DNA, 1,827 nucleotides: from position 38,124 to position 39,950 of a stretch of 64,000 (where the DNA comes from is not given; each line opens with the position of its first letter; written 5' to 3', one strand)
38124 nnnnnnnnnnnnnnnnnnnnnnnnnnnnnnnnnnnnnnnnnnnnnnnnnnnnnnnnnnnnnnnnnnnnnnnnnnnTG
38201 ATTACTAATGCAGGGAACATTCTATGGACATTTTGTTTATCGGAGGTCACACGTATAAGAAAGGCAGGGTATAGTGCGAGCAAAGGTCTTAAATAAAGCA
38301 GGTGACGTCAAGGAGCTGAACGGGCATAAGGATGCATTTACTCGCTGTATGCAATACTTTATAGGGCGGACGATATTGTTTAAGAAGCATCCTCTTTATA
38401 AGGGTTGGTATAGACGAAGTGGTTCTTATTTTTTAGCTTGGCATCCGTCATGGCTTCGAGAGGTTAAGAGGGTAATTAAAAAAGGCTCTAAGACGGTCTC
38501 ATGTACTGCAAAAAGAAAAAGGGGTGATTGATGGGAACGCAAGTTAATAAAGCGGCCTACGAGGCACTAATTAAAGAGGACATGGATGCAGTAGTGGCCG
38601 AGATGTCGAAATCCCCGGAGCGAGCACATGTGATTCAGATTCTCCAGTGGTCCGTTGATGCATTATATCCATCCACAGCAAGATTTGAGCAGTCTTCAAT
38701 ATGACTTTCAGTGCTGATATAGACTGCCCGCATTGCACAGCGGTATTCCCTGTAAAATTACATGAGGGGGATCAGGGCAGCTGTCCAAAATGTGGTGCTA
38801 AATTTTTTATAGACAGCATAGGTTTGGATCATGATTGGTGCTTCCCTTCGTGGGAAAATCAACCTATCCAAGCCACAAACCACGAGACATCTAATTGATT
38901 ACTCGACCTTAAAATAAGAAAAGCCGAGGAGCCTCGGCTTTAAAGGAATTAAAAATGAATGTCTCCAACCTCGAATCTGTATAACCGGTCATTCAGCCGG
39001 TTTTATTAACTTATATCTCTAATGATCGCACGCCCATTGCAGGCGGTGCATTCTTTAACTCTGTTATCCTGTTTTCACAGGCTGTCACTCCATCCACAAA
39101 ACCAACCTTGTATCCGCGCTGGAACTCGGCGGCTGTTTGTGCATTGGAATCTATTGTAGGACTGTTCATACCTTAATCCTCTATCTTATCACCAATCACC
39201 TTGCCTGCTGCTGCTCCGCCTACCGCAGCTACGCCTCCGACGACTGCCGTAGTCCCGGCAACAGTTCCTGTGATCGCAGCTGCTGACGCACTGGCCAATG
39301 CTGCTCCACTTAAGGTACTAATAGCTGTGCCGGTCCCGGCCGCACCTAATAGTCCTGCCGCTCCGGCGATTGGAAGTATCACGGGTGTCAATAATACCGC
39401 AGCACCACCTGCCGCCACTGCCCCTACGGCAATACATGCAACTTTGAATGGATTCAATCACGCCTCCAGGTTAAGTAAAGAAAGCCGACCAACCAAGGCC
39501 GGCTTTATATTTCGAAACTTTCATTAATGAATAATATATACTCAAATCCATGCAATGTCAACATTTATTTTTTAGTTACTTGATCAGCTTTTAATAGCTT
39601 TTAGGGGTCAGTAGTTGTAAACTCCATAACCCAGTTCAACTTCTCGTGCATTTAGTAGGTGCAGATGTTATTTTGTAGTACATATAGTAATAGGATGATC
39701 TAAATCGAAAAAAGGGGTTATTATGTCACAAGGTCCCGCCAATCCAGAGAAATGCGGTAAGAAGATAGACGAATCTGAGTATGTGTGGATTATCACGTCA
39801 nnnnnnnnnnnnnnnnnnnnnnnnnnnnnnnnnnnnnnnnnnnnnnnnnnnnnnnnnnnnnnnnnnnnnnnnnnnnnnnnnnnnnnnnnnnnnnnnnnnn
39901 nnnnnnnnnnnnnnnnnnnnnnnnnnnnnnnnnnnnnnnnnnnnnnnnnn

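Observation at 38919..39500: Reverse-oriented two-gene moron (glycine-zipper membrane protein + 52-aa partner) bracketed by bidirectional terminators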

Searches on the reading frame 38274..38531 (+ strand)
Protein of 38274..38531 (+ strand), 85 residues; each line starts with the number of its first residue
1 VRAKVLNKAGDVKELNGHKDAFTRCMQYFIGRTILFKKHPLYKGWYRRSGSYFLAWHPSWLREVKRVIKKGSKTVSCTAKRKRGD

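Call 5: search_protein_families(library=pfam, proteins=[window:38274-38531:+], max_evalue=1)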
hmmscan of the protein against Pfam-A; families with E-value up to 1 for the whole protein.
window:38274-38531:+ (85 aa): 0 families

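Call 6: search_protein_families(library=phrogs, proteins=[window:38274-38531:+], max_evalue=1)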
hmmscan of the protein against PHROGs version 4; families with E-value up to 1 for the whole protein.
window:38274-38531:+ (85 aa): 2 families
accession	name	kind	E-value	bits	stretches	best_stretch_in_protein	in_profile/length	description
phrog_28048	-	unknown function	0.0033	18.6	1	28-68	44-82/92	-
phrog_23090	-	transcription regulation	0.13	13.7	1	8-42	11-45/65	transcriptional regulator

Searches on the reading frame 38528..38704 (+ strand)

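Call 5: search_protein_families(library=pfam, proteins=[window:38528-38704:+], max_evalue=1)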
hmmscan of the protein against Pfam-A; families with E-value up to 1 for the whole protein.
window:38528-38704:+ (58 aa): 1 family
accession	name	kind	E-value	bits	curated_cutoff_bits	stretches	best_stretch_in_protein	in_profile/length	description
PF00497.25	SBP_bac_3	-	0.036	14.3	26.4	1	9-38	49-78/132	Bacterial extracellular solute-binding proteins, family 3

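Call 6: search_protein_families(library=phrogs, proteins=[window:38528-38704:+], max_evalue=1)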
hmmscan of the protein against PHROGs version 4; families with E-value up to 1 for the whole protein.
window:38528-38704:+ (58 aa): 2 families
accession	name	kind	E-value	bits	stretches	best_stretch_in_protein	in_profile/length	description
phrog_21823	-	unknown function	0.057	14.5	1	12-45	16-51/75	-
phrog_31108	-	unknown function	0.15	13.5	1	4-31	50-77/111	-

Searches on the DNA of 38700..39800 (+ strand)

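Call 4: search_dna_similar(query=window:38700-39720:+, collection=phages, mode=near, max_rows=30)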
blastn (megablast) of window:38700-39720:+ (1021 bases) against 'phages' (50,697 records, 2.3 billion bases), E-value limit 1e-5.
No match.

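Call 88: search_rna_families(source=window, start=38700, end=39800, threshold=evalue, max_evalue=1)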
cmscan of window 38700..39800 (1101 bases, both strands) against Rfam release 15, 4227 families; matches with E-value up to 1: 0.
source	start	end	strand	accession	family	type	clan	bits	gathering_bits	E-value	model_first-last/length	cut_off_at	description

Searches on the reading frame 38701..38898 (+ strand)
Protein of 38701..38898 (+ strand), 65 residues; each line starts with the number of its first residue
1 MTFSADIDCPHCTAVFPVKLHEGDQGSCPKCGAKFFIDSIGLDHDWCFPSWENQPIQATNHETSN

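Call 5: search_protein_families(library=pfam, proteins=[window:38701-38898:+], max_evalue=1)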
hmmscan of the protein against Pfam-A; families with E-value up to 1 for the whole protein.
window:38701-38898:+ (65 aa): 35 families (the best 25 are shown)
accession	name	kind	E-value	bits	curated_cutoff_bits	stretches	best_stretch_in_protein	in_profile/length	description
PF13717.11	Zn_ribbon_4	-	4.8e-05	23.6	30.3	2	27-38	4-15/36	zinc-ribbon domain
PF22109.2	Zn_ribbon_tTFIIB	-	0.0006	20.1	28.6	1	8-15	11-18/40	Transcription factor IIB, zinc ribbon, Trypanosome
PF13719.11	Zn_ribbon_5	-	0.0025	18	29.3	1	27-39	4-16/37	zinc-ribbon domain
PF13248.11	Zn_ribbon_3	-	0.0046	16.8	27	1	27-34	18-25/26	zinc-ribbon domain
PF24441.1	DUF7560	-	0.01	16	27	0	7-18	6-17/44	Family of unknown function (DUF7560)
PF18439.7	zf_UBZ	-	0.015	15.4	25.6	0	25-35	2-12/32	Ubiquitin-Binding Zinc Finger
PF23499.1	YnfU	-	0.016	15.5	27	0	7-16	39-48/49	YnfU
PF22289.1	DmmA-like_C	-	0.018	15.4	27.4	1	7-37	2-30/44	Dimethylamine monooxygenase subunit DmmA-like, C-terminal domain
PF01396.24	Zn_ribbon_Top1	-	0.024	14.9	32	1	26-34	2-10/39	Topoisomerase DNA binding C4 zinc finger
PF23548.1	Zn_ribbon_FGT1_2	-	0.025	14.6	27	0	7-18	21-32/35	FORGETTER1 second zinc ribbon domain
PF23454.1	Zn_ribbon_Brz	-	0.031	15.3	27.9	1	5-23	4-22/58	Transcriptional regulator Brz zinc beta ribbon domain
PF14690.11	Zn_ribbon_ISL3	-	0.032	15.1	25.5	0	25-34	2-11/47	zinc-finger of transposase IS204/IS1001/IS1096/IS1165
PF14255.11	Cys_rich_CPXG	-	0.037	14.4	25.2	0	7-18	1-12/52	Cysteine-rich CPXCG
PF22191.2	IBR_1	-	0.038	14.3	27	1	7-35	4-31/47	IBR domain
PF01155.25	HypA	-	0.046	14.2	28.9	1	4-34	68-95/112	Hydrogenase/urease nickel incorporation, metallochaperone, hypA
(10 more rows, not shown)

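Call 6: search_protein_families(library=phrogs, proteins=[window:38701-38898:+], max_evalue=1)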
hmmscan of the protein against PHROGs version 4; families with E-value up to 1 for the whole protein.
window:38701-38898:+ (65 aa): 21 families
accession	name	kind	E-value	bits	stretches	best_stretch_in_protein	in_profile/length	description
phrog_9188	-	unknown function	3.6e-05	24.9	1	4-36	36-65/70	-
phrog_4875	-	unknown function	0.00033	21.8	1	5-38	11-43/77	-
phrog_15404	-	unknown function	0.00045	21.5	1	4-35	5-37/89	-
phrog_5602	-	unknown function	0.0015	19.2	1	27-44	20-40/60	-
phrog_8736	-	unknown function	0.065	14.9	1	5-39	7-42/93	-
phrog_8470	-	unknown function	0.066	13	1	5-38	84-122/567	-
phrog_38007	-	unknown function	0.068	14.2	1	12-36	38-62/64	-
phrog_25323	-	unknown function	0.071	14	1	4-38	80-115/159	-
phrog_3207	-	unknown function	0.089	13.9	0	3-16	41-54/90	-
phrog_16769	-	unknown function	0.096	13.6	1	7-41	5-37/130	-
phrog_6586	-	unknown function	0.2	12.5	1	5-38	2-30/129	-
phrog_21525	-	unknown function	0.22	13.1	1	6-36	71-104/108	-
phrog_10121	-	unknown function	0.26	12.5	1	6-38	75-106/109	-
phrog_4852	-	unknown function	0.3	11.8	1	2-41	9-45/194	-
phrog_19701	-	unknown function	0.31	12.2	0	7-22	54-69/79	-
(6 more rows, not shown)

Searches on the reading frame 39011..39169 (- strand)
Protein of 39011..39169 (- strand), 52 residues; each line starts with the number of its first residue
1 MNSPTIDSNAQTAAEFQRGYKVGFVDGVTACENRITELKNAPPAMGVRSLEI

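Call 5: search_protein_families(library=pfam, proteins=[window:39011-39169:-], max_evalue=1)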
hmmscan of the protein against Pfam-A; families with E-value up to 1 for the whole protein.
window:39011-39169:- (52 aa): 1 family
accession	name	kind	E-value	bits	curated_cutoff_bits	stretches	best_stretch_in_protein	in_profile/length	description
PF16062.10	MavL-like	-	0.1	11.8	27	1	6-41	383-418/448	ADP-ribosylhydrolase MavL-like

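Call 6: search_protein_families(library=phrogs, proteins=[window:39011-39169:-], max_evalue=1)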
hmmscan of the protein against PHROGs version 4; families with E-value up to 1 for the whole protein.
window:39011-39169:- (52 aa): 2 families
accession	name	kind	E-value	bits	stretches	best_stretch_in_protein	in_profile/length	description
phrog_22463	-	unknown function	0.035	15.4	1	9-36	10-37/117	-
phrog_26748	-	unknown function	0.14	12.9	1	14-28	21-35/54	-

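Call 33: find_homologous_proteins(query=window:39011-39169:-, max_evalue=0.1)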
Query window:39011-39169:- (52 aa): 1 proteins with E <= 0.1 among 1 candidates.
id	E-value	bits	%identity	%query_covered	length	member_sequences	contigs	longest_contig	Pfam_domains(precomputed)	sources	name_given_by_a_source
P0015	1.4e-26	107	100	100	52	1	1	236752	-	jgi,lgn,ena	-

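Call 34: find_encoding_contigs(protein=P0015, flank=10000, max_places=6)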
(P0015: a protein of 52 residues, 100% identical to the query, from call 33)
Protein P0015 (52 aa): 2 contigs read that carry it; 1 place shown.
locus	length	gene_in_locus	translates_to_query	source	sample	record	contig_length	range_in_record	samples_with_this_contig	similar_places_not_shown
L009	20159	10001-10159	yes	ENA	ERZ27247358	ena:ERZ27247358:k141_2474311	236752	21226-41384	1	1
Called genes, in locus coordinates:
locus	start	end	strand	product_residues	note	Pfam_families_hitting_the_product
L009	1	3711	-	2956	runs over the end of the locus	PF18760:ART-PolyVal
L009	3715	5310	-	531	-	-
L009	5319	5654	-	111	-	-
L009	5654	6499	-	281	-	PF07883:Cupin_2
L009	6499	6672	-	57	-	-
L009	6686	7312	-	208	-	-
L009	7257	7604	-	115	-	-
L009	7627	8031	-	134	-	-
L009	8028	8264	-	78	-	-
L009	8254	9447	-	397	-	-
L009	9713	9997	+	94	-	-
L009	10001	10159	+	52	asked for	-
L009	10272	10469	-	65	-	-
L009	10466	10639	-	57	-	-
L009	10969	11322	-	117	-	-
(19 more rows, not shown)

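Call 43: search_protein_families(library=padloc, proteins=[window:39011-39169:-], max_evalue=0.1)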
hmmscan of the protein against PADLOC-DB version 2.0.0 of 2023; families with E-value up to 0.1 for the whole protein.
window:39011-39169:- (52 aa): 0 families

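Call 44: search_protein_families(library=ncbifam, proteins=[window:39011-39169:-], max_evalue=0.1)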
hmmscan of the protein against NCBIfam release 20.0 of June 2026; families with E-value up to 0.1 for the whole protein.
window:39011-39169:- (52 aa): 0 families

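Call 95: search_solved_structures(query=window:39011-39169:-, max_evalue=10)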
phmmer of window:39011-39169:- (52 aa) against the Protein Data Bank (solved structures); distinct sequences matched with E-value up to 10: 1.
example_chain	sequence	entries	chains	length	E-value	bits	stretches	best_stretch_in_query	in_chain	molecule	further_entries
5dle_A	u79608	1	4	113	0.89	13.2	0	14-42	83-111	Pts system, fructose-specific iiabc component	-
